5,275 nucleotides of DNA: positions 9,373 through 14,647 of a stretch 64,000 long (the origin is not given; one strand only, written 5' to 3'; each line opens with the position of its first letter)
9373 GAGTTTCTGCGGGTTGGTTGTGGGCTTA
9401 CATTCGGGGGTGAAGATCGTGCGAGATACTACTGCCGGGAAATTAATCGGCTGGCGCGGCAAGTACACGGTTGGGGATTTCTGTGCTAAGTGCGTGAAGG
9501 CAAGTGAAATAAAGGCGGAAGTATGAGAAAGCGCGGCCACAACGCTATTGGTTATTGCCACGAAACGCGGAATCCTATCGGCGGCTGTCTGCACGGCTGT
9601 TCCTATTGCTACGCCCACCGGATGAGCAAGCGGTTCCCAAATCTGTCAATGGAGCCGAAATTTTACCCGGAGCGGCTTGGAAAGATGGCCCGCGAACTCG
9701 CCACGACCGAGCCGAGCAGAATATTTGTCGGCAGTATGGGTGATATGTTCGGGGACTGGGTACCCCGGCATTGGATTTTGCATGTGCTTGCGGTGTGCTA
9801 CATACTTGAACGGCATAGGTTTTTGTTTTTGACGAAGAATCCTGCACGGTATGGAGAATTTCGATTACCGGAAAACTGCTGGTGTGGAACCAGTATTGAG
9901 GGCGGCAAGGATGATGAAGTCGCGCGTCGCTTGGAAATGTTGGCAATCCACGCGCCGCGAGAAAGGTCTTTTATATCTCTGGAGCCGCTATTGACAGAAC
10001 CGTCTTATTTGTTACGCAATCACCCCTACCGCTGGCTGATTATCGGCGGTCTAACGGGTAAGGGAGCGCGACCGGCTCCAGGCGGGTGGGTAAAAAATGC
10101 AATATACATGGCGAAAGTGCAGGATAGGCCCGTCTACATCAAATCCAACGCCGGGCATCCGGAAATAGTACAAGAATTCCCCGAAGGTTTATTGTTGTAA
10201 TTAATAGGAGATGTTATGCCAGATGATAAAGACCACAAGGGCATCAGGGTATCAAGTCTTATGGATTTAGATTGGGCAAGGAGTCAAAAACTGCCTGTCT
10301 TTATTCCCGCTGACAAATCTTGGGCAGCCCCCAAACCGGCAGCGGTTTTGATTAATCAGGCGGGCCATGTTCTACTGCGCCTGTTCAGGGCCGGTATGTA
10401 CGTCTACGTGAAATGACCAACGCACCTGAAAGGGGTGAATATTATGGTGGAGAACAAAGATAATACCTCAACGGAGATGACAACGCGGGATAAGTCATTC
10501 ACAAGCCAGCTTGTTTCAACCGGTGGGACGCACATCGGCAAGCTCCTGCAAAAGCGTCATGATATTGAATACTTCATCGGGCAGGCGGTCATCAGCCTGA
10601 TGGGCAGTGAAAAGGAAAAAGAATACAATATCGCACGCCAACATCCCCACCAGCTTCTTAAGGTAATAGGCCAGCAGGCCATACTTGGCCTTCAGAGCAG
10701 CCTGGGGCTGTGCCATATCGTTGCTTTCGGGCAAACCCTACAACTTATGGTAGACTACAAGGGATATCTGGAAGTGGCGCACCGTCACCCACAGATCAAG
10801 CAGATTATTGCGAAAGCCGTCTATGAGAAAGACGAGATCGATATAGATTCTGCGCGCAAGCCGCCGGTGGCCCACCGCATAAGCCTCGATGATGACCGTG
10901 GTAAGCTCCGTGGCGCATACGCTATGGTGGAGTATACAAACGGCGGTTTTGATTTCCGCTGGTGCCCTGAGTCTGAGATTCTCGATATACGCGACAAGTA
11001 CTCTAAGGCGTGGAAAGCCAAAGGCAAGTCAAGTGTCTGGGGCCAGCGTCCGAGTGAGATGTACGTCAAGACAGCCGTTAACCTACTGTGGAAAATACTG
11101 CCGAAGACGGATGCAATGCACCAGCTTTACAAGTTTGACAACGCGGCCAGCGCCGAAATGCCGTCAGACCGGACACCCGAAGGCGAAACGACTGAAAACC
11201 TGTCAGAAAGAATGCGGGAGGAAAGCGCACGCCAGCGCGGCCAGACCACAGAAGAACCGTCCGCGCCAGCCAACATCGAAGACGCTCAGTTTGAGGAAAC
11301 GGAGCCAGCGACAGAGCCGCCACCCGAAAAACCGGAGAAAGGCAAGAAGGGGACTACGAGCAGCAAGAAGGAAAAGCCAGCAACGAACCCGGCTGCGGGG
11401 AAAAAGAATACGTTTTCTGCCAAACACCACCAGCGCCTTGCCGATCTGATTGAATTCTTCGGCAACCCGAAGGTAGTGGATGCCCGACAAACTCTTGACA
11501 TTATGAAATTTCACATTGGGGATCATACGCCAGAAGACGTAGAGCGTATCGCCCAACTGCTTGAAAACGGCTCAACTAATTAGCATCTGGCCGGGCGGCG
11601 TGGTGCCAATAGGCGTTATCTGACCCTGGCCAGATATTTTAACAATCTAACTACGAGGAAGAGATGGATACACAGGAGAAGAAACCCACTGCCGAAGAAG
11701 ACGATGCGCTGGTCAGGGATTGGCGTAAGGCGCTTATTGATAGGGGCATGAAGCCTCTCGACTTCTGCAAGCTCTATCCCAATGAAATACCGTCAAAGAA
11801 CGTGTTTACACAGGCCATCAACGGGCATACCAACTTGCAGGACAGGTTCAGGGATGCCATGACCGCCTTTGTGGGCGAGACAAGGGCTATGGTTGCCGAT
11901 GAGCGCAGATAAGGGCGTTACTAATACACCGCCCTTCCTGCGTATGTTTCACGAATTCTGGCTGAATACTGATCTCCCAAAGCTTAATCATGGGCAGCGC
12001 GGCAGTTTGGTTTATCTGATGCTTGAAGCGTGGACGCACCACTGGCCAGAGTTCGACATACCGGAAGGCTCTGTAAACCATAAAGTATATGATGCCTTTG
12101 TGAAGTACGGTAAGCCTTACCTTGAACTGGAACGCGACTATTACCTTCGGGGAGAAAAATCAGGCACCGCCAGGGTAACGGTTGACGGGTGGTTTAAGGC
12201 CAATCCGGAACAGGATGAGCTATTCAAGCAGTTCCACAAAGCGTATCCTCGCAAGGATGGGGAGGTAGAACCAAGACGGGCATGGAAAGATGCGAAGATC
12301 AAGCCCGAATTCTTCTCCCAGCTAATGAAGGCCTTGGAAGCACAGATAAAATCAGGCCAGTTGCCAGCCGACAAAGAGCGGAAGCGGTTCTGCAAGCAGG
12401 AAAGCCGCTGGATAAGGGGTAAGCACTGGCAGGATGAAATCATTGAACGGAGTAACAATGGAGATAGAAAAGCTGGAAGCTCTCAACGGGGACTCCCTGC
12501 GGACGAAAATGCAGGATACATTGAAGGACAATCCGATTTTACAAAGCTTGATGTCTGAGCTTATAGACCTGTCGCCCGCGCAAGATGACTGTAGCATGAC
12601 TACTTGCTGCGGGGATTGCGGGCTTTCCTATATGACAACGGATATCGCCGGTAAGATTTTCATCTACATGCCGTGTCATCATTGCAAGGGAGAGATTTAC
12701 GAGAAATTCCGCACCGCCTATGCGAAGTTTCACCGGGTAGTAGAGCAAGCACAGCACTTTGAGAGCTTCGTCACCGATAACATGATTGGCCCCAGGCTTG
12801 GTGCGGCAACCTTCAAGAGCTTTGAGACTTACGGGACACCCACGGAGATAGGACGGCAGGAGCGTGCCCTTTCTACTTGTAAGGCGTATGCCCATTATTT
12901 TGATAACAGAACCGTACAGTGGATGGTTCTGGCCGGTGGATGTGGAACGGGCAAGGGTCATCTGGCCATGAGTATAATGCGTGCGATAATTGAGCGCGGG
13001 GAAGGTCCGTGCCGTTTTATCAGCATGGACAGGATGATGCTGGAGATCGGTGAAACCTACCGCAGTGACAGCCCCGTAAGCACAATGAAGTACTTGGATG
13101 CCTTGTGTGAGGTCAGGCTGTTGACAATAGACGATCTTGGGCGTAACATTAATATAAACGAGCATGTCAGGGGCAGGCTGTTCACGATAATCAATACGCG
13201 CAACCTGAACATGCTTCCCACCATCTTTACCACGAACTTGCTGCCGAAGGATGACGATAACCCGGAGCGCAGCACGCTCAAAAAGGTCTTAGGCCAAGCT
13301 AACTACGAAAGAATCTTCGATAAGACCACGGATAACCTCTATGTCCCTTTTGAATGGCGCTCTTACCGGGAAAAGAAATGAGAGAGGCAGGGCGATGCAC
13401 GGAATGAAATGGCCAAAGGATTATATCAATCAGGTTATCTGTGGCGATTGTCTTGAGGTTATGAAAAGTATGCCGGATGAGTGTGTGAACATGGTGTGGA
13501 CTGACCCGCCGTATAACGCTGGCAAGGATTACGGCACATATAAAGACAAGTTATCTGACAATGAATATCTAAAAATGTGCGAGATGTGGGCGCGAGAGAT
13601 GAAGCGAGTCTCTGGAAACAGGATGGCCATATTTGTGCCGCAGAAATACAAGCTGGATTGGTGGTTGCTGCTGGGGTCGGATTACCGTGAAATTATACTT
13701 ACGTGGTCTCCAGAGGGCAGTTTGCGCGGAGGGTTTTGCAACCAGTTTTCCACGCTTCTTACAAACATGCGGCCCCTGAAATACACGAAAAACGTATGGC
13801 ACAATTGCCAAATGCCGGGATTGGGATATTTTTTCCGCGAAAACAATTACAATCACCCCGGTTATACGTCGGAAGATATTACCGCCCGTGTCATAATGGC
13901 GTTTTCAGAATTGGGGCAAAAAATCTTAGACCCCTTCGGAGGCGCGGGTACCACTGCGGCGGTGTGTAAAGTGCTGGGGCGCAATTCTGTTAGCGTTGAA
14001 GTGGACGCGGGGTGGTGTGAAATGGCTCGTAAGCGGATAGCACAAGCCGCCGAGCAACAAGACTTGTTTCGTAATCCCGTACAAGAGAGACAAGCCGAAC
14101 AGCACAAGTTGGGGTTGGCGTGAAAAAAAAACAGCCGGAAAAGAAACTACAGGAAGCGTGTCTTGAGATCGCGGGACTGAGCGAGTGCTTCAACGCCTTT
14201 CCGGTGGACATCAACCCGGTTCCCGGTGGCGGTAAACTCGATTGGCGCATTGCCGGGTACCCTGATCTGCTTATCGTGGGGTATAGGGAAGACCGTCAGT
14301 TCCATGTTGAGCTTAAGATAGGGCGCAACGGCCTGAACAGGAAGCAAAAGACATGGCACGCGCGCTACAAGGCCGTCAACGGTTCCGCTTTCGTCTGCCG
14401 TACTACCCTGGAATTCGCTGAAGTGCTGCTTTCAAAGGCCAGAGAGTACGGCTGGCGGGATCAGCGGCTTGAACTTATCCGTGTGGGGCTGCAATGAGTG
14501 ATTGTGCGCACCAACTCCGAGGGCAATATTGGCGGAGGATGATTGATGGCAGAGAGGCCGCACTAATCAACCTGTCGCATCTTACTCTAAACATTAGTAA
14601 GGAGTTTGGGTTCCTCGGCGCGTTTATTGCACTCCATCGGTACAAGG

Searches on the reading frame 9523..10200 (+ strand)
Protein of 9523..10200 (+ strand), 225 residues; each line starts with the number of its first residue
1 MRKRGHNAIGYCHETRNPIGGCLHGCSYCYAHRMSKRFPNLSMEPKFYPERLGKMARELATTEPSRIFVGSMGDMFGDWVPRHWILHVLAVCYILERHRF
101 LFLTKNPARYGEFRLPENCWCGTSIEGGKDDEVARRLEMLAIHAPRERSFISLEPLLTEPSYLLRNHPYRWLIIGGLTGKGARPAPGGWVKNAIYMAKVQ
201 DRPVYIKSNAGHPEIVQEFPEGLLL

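Call 26: search_protein_families(library=phrogs, proteins=[window:9523-10200:+], max_evalue=0.001)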
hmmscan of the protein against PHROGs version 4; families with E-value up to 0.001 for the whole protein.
window:9523-10200:+ (225 aa): 2 families
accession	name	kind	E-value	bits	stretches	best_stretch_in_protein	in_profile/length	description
phrog_2045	-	unknown function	6.9e-42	144.9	1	6-210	4-232/299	-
phrog_13321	-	unknown function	9.5e-05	22.7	1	9-39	39-69/307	-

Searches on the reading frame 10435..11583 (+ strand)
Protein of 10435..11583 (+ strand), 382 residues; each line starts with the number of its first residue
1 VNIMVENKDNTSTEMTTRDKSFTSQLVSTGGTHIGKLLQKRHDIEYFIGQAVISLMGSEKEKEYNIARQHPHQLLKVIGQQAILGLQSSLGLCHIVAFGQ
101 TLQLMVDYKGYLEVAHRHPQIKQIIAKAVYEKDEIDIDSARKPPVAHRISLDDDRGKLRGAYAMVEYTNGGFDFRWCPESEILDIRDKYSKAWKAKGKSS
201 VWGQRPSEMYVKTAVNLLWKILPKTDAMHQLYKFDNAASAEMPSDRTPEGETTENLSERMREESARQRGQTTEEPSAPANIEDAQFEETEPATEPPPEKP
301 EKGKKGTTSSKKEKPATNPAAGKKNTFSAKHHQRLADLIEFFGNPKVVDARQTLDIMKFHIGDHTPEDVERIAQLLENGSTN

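Call 26: search_protein_families(library=phrogs, proteins=[window:10435-11583:+], max_evalue=0.001)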
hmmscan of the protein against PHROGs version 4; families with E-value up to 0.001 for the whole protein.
window:10435-11583:+ (382 aa): 1 family
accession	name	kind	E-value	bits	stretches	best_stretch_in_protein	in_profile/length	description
phrog_148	-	DNA, RNA and nucleotide metabolism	5.5e-45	155.6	1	4-311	6-304/387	RecT-like ssDNA annealing protein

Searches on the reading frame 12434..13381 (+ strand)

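Call 26: search_protein_families(library=phrogs, proteins=[window:12434-13381:+], max_evalue=0.001)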
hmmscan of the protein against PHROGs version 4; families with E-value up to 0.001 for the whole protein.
window:12434-13381:+ (315 aa): 4 families
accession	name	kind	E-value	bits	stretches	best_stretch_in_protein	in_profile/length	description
phrog_50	-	DNA, RNA and nucleotide metabolism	5.4e-50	172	1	36-314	257-512/570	DnaC-like helicase loader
phrog_3277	-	DNA, RNA and nucleotide metabolism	1.5e-24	87.7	1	158-314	8-155/168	DnaC-like helicase loader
phrog_26922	-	DNA, RNA and nucleotide metabolism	0.00028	22.4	1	224-299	9-75/92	DnaC-like helicase loader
phrog_27475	-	unknown function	0.00037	20.1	1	127-269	411-545/599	-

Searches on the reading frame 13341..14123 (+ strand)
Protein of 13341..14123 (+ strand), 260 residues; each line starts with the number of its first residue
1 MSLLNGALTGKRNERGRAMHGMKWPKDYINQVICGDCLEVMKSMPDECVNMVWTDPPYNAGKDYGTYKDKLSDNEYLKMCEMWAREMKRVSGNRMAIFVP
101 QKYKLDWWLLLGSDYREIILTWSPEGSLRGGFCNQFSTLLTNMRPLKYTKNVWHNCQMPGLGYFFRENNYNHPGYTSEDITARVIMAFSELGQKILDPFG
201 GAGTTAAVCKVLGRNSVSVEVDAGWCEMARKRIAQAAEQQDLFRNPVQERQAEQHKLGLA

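Call 26: search_protein_families(library=phrogs, proteins=[window:13341-14123:+], max_evalue=0.001)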
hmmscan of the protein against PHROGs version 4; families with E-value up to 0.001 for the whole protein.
window:13341-14123:+ (260 aa): 14 families
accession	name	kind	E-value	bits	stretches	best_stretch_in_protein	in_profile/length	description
phrog_67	-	other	6e-38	132.4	1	23-246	110-356/743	DNA methyltransferase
phrog_498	-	other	3.6e-22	79.6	1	32-245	203-432/633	DNA methyltransferase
phrog_3008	-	other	4.8e-12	46.7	1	164-252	142-230/244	DNA methyltransferase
phrog_6025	-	other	7e-11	43.1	1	31-91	13-73/192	DNA methyltransferase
phrog_12517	-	unknown function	2e-09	38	1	188-240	102-154/316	-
phrog_18146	-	other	3.5e-09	37.1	1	157-222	35-100/452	DNA methyltransferase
phrog_18293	-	other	1e-06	29.7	1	167-241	40-115/119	methyltransferase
phrog_12862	-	unknown function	2.3e-06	28.6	1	31-97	4-61/149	-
phrog_8769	-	other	2.7e-06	28.1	1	195-245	15-65/71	methyltransferase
phrog_23148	-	unknown function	5.9e-06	27.4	1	169-237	82-150/165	-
phrog_16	-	DNA, RNA and nucleotide metabolism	7.1e-06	25.5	1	145-241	818-917/986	DNA helicase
phrog_6952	-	other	9.9e-06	26.5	1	171-235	113-177/181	DNA methyltransferase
phrog_26713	-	other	0.00011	23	1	30-71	6-50/74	methyltransferase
phrog_23085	-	unknown function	0.00034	21.3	1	169-238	41-110/138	-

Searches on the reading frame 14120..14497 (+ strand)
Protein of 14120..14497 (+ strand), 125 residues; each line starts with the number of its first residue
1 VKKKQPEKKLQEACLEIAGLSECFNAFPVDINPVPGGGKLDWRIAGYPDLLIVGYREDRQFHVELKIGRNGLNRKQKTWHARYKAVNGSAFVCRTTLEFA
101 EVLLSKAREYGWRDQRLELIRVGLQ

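Call 49: search_protein_families(library=pfam, proteins=[window:14120-14497:+], max_evalue=0.01)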
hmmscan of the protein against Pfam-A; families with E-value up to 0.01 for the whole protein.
window:14120-14497:+ (125 aa): 1 family
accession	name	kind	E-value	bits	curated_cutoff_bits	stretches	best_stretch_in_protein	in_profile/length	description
PF08774.17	VRR_NUC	-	0.0069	16.9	23.8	0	45-95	62-114/116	VRR-NUC domain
